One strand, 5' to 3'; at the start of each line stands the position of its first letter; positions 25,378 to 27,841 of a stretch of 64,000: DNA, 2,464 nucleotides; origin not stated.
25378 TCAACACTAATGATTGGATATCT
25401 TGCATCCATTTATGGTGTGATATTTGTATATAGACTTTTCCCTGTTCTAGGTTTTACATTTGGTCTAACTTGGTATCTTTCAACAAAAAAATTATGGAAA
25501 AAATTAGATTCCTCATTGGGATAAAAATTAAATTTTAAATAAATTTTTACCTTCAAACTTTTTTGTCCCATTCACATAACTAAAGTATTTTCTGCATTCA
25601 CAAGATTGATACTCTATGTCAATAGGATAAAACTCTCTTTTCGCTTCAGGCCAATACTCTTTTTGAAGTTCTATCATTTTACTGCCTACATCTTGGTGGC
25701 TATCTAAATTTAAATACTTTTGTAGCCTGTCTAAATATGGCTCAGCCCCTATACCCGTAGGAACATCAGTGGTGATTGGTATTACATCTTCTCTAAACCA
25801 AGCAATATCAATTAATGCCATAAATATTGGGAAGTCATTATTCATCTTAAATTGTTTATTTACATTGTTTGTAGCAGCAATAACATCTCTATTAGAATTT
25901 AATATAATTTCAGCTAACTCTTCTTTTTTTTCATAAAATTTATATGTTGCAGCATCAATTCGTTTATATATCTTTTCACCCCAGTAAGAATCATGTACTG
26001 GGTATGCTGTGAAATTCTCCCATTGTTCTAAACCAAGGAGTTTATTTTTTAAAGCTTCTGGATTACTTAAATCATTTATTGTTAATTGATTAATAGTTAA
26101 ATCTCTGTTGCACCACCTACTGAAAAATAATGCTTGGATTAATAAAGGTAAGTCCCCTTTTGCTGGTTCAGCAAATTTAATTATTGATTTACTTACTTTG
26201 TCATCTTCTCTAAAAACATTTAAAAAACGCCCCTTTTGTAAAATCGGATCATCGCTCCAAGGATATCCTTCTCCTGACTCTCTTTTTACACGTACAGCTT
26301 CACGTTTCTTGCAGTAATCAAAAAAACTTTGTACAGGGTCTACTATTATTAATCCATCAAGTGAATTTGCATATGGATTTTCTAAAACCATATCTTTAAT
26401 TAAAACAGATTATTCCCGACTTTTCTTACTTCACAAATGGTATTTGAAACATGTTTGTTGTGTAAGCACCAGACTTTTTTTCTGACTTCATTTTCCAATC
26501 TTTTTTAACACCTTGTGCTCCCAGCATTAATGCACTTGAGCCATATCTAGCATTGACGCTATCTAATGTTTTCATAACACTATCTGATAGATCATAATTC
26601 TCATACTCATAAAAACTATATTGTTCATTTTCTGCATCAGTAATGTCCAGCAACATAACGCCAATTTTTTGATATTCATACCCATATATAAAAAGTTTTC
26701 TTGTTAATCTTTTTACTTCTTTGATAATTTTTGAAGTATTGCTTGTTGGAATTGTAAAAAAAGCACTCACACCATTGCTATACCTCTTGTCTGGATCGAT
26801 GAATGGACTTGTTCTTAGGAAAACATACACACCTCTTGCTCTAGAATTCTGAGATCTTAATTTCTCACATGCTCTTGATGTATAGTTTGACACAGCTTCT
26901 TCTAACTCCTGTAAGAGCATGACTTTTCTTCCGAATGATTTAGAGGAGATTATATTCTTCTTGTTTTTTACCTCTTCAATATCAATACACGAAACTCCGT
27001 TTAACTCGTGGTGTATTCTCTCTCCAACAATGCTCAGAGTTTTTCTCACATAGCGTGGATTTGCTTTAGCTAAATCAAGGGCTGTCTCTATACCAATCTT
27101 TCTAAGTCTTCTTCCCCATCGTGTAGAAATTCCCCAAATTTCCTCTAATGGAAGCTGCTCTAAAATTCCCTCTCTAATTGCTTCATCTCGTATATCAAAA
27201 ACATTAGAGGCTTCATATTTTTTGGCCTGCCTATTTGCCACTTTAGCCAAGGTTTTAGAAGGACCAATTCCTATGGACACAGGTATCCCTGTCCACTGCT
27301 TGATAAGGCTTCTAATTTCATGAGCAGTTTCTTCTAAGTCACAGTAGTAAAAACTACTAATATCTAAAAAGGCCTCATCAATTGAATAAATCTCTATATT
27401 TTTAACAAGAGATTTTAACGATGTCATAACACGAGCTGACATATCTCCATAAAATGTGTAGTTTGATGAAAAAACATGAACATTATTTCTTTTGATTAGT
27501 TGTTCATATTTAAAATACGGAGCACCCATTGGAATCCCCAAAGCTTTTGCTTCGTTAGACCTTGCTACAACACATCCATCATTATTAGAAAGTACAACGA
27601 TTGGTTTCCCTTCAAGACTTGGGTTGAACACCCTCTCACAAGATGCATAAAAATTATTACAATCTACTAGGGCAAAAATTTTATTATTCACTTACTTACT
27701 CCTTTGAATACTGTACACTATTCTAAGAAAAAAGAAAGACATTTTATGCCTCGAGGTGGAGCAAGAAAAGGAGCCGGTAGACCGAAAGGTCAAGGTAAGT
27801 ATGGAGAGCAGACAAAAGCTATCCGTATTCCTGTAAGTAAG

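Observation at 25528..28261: umuC plus an unknown helical protein, divergent from a umuD-like S24 protein: an atypical damage-tolerance cassette in an actinobacterial backbone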

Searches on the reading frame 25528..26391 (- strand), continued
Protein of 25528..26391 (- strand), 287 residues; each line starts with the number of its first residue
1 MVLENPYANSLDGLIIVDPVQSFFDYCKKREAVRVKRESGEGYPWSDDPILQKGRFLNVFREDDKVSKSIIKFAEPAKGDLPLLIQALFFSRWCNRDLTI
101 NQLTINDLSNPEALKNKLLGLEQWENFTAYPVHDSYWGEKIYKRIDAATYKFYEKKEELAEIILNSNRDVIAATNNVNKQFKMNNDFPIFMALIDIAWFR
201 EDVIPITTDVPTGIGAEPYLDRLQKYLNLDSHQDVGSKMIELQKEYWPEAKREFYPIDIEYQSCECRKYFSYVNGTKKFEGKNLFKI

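Call 87: search_protein_families(library=pfam, proteins=[L028:5634-5990:+, L011:6925-9162:+], max_evalue=1)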
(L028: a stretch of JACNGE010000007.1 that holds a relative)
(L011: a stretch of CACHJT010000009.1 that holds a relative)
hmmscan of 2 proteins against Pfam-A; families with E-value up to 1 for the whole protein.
L028:5634-5990:+ (118 aa): 1 family
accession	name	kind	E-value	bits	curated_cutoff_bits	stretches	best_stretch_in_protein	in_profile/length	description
PF00156.33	Pribosyltran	-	0.0048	16.7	26.3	1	68-91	85-108/158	Phosphoribosyl transferase domain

L011:6925-9162:+ (745 aa): 1 family
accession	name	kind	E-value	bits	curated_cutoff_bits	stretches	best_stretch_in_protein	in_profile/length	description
PF04760.21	IF2_N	-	7e-10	39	25.3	1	1-48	4-51/53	Translation initiation factor IF-2, N-terminal region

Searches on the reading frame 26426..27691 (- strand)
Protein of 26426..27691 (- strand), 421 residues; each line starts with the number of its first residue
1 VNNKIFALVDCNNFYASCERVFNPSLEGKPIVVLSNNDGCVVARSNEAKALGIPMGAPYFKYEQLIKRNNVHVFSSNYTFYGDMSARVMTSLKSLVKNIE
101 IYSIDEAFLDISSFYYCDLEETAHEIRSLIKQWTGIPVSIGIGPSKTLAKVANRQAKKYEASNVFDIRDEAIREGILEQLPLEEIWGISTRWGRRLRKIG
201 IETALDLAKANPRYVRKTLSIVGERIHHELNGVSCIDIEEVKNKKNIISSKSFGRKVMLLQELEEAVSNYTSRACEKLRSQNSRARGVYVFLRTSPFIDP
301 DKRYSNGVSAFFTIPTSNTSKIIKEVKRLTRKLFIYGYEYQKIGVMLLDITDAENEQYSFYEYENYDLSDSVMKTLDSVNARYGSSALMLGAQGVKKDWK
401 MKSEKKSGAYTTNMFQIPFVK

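Call 3: search_protein_families(library=pfam, proteins=[window:26426-27691:-], max_evalue=0.01)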
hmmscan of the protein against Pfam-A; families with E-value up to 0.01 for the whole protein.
window:26426-27691:- (421 aa): 3 families
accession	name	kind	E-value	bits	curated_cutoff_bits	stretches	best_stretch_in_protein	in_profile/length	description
PF00817.25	IMS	-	2.7e-39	134.9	23.2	1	9-153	1-147/148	impB/mucB/samB family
PF11799.13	IMS_C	-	5.9e-21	75.4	20.7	1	244-359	1-108/109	impB/mucB/samB family C-terminal domain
PF13438.11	DUF4113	-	1.8e-17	63.5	24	1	371-419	2-50/51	Domain of unknown function (DUF4113)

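Call 4: search_protein_families(library=ncbifam, proteins=[window:26426-27691:-], max_evalue=0.01)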
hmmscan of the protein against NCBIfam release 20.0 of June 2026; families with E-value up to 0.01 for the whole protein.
window:26426-27691:- (421 aa): 10 families
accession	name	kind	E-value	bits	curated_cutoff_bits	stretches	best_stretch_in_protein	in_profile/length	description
NF002955.0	PRK03609.1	subfamily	2.7e-127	425.2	431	1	5-421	1-422/422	translesion error-prone DNA polymerase V subunit UmuC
NF002848.0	PRK03103.1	subfamily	3.4e-54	183.9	381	1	2-395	2-393/410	DNA polymerase IV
NF002492.0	PRK01810.1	equivalog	1.1e-50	172.5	399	1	3-404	9-405/412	DNA polymerase IV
NF002882.0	PRK03348.1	equivalog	1.7e-45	155.7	389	1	8-358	9-352/461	DNA polymerase IV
NF003015.0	PRK03858.1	subfamily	3.1e-43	148.3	367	1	10-393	13-385/399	DNA polymerase IV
NF002751.0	PRK02794.1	equivalog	7.1e-40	137.2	371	1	6-393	40-417/425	DNA polymerase IV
NF002677.0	PRK02406.1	equivalog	5.9e-38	130.9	256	1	9-302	11-304/357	DNA polymerase IV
NF010731.0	PRK14133.1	equivalog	1.1e-36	126.8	362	1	4-362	4-348/352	DNA polymerase IV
NF002883.0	PRK03352.1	equivalog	1.5e-33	116.4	330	1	8-302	9-301/347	DNA polymerase IV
NF002292.0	PRK01216.1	equivalog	8.2e-32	110.6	339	1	5-260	2-252/351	DNA polymerase IV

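Call 22: search_protein_families(library=padloc, proteins=[window:26426-27691:-], max_evalue=0.01)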
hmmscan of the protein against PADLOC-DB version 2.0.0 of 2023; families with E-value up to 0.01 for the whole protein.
window:26426-27691:- (421 aa): 0 families

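Call 43: find_homologous_proteins(query=window:26426-27691:-, max_evalue=1e-20)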
Query window:26426-27691:- (421 aa): 8000 proteins with E <= 1e-20 among 8000 candidates; the best 120 are listed.
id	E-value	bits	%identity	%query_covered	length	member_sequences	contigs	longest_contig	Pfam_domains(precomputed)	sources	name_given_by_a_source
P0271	2.1e-278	941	100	100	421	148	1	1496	PF11799.14,PF00817.26,PF13438.12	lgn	-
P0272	9.3e-247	836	88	100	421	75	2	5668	PF11799.14,PF00817.26,PF13438.12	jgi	jgi:DNA polymerase V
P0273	7.1e-244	827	86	100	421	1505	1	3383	PF11799.14,PF00817.26,PF13438.12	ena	-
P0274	1.1e-241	820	86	100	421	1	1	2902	PF11799.14,PF00817.26,PF13438.12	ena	-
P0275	7.7e-241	817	85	100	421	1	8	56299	PF11799.14,PF00817.26,PF13438.12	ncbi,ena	ncbi:MAG: Y-family DNA polymerase [Candidatus Actinomarina sp.]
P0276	9.9e-241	817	85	100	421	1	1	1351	PF11799.14,PF00817.26,PF13438.12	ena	-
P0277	1.4e-240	816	85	100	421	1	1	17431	PF11799.14,PF00817.26,PF13438.12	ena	-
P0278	1.5e-240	816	85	100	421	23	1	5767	PF11799.14,PF00817.26,PF13438.12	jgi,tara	tara:strand:- start:3864 stop:5129 length:1266 start_codon:yes stop_codon:yes gene_type:complete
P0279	1.9e-240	816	85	100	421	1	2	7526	PF11799.14,PF00817.26,PF13438.12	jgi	-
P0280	7.9e-240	814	85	100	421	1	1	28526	PF11799.14,PF00817.26,PF13438.12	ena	-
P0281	1.6e-239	813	85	100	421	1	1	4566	PF11799.14,PF00817.26,PF13438.12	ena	-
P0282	1.8e-239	812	85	100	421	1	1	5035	PF11799.14,PF00817.26,PF13438.12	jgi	jgi:DNA polymerase V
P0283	4.8e-239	811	85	100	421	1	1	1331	PF11799.14,PF00817.26,PF13438.12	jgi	-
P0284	6.2e-239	811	85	100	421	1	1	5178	PF11799.14,PF00817.26,PF13438.12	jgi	jgi:DNA polymerase V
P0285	2.2e-235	799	85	98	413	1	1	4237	PF11799.14,PF00817.26,PF13438.12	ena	-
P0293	4.3e-221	752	78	100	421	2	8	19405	PF11799.14,PF00817.26,PF13438.12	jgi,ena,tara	jgi:DNA polymerase V|tara:strand:- start:653 stop:1918 length:1266 start_codon:yes stop_codon:yes ge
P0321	8.0e-203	692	71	100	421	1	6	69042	PF11799.14,PF00817.26,PF13438.12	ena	-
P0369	6.1e-148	511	55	100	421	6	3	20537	PF11799.14,PF00817.26,PF13438.12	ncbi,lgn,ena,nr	ncbi:MAG: Y-family DNA polymerase [Candidatus Actinomarinales bacterium]|nr:MAG: Y-family DNA polyme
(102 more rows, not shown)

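Call 44: find_encoding_contigs(protein=P0321, flank=5000, max_places=2)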
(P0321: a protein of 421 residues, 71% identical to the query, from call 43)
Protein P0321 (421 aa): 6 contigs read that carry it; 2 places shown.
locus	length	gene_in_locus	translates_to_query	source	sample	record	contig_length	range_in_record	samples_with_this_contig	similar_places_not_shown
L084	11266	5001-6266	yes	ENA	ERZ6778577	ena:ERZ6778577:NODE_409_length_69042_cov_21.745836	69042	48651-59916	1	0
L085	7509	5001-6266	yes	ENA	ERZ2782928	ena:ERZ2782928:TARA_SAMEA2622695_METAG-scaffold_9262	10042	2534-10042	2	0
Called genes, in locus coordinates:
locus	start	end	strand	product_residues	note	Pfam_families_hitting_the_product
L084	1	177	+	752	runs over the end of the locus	PF01138:RNase_PH, PF03725:RNase_PH_C (faint), PF03726:PNPase, PF01138:RNase_PH, PF00013:KH_1, PF00575:S1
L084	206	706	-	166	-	PF18955:DUF5698, PF10035:DUF2179 (weak)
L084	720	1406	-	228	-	PF01553:Acyltransferase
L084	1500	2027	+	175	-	PF01812:5-FTHF_cyc-lig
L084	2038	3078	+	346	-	PF00296:Bac_luciferase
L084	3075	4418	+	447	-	PF04055:Radical_SAM (weak)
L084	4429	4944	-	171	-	PF00717:Peptidase_S24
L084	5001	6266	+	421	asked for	PF00817:IMS, PF11799:IMS_C, PF13438:DUF4113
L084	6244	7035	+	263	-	PF23441:SDR, PF00106:adh_short, PF08659:KR (weak), PF13561:adh_short_C2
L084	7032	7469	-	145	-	PF03479:PCC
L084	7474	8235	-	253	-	PF03437:BtpA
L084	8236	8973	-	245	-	PF11716:MDMPI_N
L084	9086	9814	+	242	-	PF01113:DapB_N, PF05173:DapB_C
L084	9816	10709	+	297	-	PF00701:DHDPS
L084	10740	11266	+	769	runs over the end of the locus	PF13491:FtsK_4TM, PF17854:FtsK_alpha, PF01580:FtsK_SpoIIIE, PF12846:AAA_10 (faint), PF09397:FtsK_gamma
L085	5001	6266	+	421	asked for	PF00817:IMS, PF11799:IMS_C, PF13438:DUF4113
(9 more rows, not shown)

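Call 45: find_encoding_contigs(protein=P0293, flank=5000, max_places=2)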
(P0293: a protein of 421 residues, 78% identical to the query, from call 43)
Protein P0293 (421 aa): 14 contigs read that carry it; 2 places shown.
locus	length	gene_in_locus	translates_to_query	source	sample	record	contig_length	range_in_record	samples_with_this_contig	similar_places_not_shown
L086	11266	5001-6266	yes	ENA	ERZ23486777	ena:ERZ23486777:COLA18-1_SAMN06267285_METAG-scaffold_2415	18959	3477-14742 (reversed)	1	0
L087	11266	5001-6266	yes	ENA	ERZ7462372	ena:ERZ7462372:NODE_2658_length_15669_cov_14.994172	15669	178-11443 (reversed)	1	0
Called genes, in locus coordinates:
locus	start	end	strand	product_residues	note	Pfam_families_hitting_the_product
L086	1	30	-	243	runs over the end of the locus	PF01553:Acyltransferase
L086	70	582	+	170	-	PF01812:5-FTHF_cyc-lig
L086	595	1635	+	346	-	PF00296:Bac_luciferase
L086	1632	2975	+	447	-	PF04055:Radical_SAM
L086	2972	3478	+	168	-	PF01613:Flavin_Reduct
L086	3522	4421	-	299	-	PF00561:Abhydrolase_1, PF12146:Hydrolase_4, PF12697:Abhydrolase_6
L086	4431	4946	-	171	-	PF00717:Peptidase_S24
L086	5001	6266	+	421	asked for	PF00817:IMS, PF11799:IMS_C, PF13438:DUF4113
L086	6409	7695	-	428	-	PF05977:MFS_3, PF07690:MFS_1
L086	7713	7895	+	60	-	-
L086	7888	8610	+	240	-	PF00106:adh_short, PF23441:SDR, PF13561:adh_short_C2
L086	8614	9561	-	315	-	PF05982:Sbt_1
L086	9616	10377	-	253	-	PF03437:BtpA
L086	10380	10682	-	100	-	-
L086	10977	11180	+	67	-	-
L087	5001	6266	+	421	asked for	PF00817:IMS, PF11799:IMS_C, PF13438:DUF4113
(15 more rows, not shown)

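Call 46: find_encoding_contigs(protein=P0369, flank=5000, max_places=2)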
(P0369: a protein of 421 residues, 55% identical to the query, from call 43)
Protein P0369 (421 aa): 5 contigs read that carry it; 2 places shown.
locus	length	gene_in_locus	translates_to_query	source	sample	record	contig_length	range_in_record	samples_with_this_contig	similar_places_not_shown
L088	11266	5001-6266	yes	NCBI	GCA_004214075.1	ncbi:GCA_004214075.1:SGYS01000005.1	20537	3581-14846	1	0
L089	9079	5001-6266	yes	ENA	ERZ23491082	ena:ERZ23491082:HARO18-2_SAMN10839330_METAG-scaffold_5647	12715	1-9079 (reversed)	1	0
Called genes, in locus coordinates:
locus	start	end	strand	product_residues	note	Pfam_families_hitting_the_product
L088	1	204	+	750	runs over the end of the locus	PF01138:RNase_PH, PF03725:RNase_PH_C (faint), PF03726:PNPase, PF01138:RNase_PH, PF00013:KH_1, PF00575:S1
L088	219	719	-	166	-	PF18955:DUF5698, PF10035:DUF2179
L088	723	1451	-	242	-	PF01553:Acyltransferase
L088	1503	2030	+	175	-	PF01812:5-FTHF_cyc-lig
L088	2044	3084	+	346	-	PF00296:Bac_luciferase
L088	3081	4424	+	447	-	PF04055:Radical_SAM (weak)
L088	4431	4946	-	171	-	PF00717:Peptidase_S24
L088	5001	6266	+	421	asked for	PF00817:IMS, PF11799:IMS_C, PF13438:DUF4113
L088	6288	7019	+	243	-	PF00106:adh_short, PF08659:KR (weak), PF13561:adh_short_C2, PF23441:SDR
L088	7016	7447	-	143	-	PF03479:PCC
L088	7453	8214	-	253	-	PF03437:BtpA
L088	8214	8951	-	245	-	PF11716:MDMPI_N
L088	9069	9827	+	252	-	PF01113:DapB_N, PF05173:DapB_C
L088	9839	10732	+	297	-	PF00701:DHDPS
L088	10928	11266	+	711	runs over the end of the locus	PF13491:FtsK_4TM, PF01935:DUF87 (faint), PF17854:FtsK_alpha, PF01580:FtsK_SpoIIIE, PF09397:FtsK_gamma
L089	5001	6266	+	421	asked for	PF00817:IMS, PF11799:IMS_C, PF13438:DUF4113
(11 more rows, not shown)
